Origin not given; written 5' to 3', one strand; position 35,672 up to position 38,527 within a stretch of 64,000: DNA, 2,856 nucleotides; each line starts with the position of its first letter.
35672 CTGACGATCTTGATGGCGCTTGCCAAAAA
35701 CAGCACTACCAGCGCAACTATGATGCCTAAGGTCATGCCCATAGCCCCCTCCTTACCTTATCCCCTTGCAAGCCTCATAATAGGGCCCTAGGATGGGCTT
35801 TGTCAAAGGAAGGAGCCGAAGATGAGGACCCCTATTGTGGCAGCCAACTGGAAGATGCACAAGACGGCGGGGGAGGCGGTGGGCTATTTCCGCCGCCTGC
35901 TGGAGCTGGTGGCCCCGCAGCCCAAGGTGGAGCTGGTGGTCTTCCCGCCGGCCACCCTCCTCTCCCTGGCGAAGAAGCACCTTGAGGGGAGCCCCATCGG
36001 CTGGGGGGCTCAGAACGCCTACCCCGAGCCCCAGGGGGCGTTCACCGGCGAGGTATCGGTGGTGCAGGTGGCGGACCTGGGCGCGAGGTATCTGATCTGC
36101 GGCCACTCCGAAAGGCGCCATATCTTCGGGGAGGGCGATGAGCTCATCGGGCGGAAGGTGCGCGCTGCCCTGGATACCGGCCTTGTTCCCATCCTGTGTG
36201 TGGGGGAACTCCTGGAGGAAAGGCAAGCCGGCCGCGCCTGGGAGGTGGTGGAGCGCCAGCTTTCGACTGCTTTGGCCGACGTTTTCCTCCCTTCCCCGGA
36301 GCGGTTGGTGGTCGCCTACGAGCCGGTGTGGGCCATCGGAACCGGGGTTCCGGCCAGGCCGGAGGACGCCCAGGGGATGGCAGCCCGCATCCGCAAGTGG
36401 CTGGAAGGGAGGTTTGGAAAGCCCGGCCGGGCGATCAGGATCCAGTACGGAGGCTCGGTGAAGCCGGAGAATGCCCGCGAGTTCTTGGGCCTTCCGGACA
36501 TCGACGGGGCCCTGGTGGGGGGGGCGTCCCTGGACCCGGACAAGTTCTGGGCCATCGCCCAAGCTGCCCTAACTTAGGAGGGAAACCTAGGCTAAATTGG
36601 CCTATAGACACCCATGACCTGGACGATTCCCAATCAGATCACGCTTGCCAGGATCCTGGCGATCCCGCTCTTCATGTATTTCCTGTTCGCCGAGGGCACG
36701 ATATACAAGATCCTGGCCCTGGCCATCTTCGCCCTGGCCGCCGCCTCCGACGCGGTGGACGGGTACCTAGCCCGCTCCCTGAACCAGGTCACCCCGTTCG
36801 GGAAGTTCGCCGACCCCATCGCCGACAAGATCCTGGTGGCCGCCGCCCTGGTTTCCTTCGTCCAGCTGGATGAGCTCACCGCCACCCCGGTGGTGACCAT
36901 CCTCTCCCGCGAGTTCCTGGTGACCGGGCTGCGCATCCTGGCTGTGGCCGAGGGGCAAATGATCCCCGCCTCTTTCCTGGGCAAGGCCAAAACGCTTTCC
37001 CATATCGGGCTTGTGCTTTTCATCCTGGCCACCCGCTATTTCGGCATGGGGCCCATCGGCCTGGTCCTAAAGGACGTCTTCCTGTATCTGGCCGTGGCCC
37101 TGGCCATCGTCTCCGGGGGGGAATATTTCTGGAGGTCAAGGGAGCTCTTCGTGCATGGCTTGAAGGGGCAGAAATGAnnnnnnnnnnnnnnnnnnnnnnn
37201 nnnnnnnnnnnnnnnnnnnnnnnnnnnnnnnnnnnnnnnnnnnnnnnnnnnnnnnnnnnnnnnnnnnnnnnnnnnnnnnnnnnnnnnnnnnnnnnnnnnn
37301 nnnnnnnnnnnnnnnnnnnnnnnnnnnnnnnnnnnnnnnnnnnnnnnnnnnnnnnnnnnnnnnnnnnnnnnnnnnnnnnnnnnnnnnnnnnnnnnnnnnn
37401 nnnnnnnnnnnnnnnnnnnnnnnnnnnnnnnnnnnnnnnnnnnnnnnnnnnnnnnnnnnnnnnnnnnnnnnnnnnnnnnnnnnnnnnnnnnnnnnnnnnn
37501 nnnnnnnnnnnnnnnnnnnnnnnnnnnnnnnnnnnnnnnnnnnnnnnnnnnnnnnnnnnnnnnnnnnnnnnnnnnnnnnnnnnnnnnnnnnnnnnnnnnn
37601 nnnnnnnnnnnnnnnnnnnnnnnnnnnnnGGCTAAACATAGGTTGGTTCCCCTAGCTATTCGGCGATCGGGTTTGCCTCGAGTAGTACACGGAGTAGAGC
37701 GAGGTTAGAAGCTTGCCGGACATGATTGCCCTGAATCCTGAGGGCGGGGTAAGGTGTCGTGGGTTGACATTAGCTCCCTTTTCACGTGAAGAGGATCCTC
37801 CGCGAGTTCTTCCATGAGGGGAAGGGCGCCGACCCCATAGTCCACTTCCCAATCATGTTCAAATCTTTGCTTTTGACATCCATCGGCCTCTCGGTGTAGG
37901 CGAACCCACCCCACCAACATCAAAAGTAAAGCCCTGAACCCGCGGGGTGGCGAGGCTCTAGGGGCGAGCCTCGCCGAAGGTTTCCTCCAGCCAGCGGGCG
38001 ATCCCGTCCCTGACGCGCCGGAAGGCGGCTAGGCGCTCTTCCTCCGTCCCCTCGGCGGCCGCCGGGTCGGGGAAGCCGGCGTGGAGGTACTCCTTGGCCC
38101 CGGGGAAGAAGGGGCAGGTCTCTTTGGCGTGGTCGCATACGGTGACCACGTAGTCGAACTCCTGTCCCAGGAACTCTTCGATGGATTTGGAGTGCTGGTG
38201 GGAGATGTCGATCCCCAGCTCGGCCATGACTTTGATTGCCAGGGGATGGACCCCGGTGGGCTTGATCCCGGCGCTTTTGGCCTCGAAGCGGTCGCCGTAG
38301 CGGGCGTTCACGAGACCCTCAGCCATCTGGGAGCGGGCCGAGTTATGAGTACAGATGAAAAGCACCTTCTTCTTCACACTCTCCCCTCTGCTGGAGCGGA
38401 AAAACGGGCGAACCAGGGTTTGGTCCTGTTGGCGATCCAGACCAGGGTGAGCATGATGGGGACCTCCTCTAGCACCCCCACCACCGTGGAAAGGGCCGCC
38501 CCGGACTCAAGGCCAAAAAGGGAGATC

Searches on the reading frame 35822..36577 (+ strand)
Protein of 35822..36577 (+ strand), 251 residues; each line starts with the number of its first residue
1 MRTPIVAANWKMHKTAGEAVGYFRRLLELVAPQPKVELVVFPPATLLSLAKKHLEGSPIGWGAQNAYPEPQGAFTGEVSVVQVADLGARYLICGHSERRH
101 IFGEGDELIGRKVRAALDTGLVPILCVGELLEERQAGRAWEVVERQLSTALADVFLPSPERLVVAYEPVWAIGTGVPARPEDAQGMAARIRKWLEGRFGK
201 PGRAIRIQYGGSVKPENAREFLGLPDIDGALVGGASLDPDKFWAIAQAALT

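Call 55: find_encoding_contigs(protein=window:35822-36577:+, flank=10000, max_places=10)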
Protein window:35822-36577:+ (251 aa): 4 contigs read that carry it; 3 places shown.
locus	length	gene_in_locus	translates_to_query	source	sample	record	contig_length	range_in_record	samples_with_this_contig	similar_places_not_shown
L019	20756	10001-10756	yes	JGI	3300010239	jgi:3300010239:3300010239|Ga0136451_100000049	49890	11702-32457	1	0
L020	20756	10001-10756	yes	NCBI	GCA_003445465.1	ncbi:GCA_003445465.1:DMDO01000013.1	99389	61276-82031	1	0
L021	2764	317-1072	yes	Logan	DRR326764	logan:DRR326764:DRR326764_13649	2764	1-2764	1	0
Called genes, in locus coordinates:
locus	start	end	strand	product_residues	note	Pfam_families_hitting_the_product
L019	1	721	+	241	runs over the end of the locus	PF12698:ABC2_membrane_3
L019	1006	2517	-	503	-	-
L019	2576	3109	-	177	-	-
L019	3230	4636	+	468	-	PF01554:MatE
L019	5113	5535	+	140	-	PF04230:PS_pyruv_trans (weak)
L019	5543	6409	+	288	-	PF01795:Methyltransf_5, PF13649:Methyltransf_25 (weak)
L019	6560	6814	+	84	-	-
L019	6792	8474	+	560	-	PF03717:PBP_dimer, PF00905:Transpeptidase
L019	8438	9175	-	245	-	PF00753:Lactamase_B, PF12706:Lactamase_B_2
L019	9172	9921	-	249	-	PF01145:Band_7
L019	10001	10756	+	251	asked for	PF00121:TIM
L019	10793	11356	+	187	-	PF01066:CDP-OH_P_transf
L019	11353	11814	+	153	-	-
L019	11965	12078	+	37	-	-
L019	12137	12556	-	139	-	PF01451:LMWPc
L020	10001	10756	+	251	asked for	PF00121:TIM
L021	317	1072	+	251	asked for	PF00121:TIM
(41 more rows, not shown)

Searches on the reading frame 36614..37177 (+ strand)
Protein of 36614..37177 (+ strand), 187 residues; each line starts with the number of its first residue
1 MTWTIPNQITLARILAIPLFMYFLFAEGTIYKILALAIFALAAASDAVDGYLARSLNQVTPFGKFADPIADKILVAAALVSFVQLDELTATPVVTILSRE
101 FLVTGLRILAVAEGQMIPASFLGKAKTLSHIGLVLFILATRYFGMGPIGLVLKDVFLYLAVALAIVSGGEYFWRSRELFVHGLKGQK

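Call 33: find_encoding_contigs(protein=window:36614-37177:+, flank=10000, max_places=10)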
Protein window:36614-37177:+ (187 aa): 4 contigs read that carry it; 3 places shown.
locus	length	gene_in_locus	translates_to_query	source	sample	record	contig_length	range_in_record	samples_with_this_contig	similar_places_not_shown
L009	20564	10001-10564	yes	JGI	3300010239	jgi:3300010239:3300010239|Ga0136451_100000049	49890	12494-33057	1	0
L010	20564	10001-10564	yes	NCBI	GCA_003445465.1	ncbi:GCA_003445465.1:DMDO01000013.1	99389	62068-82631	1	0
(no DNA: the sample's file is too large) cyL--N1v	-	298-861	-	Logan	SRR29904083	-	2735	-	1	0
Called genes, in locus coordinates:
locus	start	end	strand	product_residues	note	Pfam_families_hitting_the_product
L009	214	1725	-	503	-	-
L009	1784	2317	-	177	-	-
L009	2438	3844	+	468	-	PF01554:MatE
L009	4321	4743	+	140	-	PF04230:PS_pyruv_trans (weak)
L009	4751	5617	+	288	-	PF01795:Methyltransf_5, PF13649:Methyltransf_25 (weak)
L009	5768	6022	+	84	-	-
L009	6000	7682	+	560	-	PF03717:PBP_dimer, PF00905:Transpeptidase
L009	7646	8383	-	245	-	PF00753:Lactamase_B, PF12706:Lactamase_B_2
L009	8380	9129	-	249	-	PF01145:Band_7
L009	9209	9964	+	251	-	PF00121:TIM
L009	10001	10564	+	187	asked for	PF01066:CDP-OH_P_transf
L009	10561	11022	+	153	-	-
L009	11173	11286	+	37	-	-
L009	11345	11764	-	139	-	PF01451:LMWPc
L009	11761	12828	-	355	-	PF13593:SBF_like, PF01758:SBF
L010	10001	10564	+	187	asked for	PF01066:CDP-OH_P_transf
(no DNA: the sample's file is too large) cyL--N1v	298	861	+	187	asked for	PF01066:CDP-OH_P_transf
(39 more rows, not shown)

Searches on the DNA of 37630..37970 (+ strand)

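Call 29: search_rna_families(source=window, start=37630, end=37970, threshold=evalue, max_evalue=10, show_alignments=3)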
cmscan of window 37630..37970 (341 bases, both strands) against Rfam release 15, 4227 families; matches with E-value up to 10: 1.
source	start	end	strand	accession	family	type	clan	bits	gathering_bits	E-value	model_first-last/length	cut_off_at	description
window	37891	37970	-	RF00003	U1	Gene; snRNA; splicing;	CL00005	9.1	69.5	5.5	81-166/166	5'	U1 spliceosomal RNA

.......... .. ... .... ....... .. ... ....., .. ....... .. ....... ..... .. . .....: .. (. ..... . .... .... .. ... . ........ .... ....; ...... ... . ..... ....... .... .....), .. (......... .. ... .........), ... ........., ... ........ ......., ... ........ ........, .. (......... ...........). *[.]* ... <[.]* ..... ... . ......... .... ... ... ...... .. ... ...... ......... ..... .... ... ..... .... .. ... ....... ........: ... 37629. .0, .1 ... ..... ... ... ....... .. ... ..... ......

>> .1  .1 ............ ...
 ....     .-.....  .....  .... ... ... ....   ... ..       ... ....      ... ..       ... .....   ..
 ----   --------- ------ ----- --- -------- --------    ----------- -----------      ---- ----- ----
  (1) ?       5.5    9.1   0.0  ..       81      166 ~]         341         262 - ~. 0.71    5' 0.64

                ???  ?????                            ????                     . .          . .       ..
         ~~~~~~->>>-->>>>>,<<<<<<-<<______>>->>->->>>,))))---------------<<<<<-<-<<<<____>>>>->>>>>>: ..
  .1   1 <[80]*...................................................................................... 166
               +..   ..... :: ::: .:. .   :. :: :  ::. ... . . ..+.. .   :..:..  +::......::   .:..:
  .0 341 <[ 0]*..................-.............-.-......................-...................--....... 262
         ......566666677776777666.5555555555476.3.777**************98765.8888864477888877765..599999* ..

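Call 39: search_dna_similar(query=window:37850-37945:+, collection=phages, mode=distant, max_evalue=1)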
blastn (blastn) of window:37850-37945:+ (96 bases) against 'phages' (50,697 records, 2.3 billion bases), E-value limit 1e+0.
Records with a match: 2; places in all: 2; records where one place covers at least 80% of the query: 0.
Best place of each record, by identity: >=99% 2.
By first word of the organism name: Aeromonas 2.
By host as written in the record: Aeromonas hydrophila 2.
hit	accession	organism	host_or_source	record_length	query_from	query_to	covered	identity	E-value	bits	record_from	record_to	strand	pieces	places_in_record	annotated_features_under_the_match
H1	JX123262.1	Aeromonas phage CC2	Aeromonas hydrophila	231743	64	84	22%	100.0%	3e-1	39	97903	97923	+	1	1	DNA primase-helicase subunit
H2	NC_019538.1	Aeromonas phage CC2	Aeromonas hydrophila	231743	64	84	22%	100.0%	3e-1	39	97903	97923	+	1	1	DNA primase-helicase subunit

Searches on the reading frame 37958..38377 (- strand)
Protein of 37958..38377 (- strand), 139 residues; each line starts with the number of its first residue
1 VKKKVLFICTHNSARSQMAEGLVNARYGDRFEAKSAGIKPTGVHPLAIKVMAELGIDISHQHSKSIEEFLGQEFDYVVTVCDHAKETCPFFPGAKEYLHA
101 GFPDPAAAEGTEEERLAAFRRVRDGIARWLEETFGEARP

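Call 19: find_encoding_contigs(protein=window:37958-38377:-, flank=10000, max_places=10)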
Protein window:37958-38377:- (139 aa): 2 contigs read that carry it; 1 place shown.
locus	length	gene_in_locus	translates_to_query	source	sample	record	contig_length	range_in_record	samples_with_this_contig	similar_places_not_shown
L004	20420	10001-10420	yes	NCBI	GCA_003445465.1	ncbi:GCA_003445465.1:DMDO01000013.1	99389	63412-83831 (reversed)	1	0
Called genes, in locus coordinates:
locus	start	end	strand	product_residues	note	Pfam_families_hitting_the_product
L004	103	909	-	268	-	PF09952:AbiEi_2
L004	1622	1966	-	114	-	PF01934:HepT-like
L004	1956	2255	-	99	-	PF18765:Polbeta, PF01909:NTP_transf_2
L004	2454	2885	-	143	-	PF01850:PIN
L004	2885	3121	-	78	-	PF02604:PhdYeFM_antitox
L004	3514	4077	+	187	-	PF08212:Lipocalin_2, PF00061:Lipocalin (weak)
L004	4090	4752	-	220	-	PF01553:Acyltransferase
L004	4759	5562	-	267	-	-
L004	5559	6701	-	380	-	PF13506:Glyco_transf_21, PF00535:Glycos_transf_2, PF10111:Glyco_tranf_2_2, PF13641:Glyco_tranf_2_3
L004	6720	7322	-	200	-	PF12682:Flavodoxin_4 (weak)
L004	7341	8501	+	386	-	PF13173:AAA_14, PF13635:DUF4143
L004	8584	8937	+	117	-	PF01022:HTH_5, PF12840:HTH_20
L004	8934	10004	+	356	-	PF13593:SBF_like, PF01758:SBF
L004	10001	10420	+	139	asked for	PF01451:LMWPc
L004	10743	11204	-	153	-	-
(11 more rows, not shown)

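Call 34: search_protein_families(library=pfam, proteins=[window:37958-38377:-], max_evalue=0.1)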
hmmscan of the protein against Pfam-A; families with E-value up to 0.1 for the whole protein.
window:37958-38377:- (139 aa): 2 families
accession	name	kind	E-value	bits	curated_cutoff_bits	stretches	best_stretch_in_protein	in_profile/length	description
PF01451.26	LMWPc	-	2.5e-21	76.8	23.2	1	5-131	1-141/144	Low molecular weight phosphotyrosine protein phosphatase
PF07369.16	DUF1488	-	0.029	14.8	22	1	110-135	45-70/82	Protein of unknown function (DUF1488)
